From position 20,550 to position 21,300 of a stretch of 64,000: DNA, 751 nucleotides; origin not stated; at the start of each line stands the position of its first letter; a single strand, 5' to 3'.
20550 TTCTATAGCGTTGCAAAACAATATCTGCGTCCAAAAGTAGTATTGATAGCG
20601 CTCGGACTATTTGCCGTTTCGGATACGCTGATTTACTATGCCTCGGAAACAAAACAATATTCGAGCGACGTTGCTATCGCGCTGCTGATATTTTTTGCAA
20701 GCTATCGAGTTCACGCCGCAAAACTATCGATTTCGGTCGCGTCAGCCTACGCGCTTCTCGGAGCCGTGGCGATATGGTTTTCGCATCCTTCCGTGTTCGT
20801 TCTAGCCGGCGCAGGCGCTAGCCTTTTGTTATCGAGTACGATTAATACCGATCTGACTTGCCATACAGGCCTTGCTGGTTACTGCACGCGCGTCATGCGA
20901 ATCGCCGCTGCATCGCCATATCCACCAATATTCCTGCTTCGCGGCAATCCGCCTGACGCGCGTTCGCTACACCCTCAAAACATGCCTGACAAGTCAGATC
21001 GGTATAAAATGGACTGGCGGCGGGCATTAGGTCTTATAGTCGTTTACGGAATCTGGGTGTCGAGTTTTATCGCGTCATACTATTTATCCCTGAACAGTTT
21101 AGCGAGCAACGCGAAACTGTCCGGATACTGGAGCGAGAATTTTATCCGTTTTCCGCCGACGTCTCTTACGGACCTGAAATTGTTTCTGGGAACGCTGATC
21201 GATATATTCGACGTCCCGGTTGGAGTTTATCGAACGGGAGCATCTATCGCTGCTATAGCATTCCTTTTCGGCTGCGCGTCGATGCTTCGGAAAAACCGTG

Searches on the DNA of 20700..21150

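Call 67: search_with_rna_model(model_id=R1, source=window, start=20700, end=21150, max_evalue=0.01, show_alignments=1)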
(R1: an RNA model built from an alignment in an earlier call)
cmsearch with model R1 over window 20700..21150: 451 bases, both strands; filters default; matches with E-value up to 0.01: 0.
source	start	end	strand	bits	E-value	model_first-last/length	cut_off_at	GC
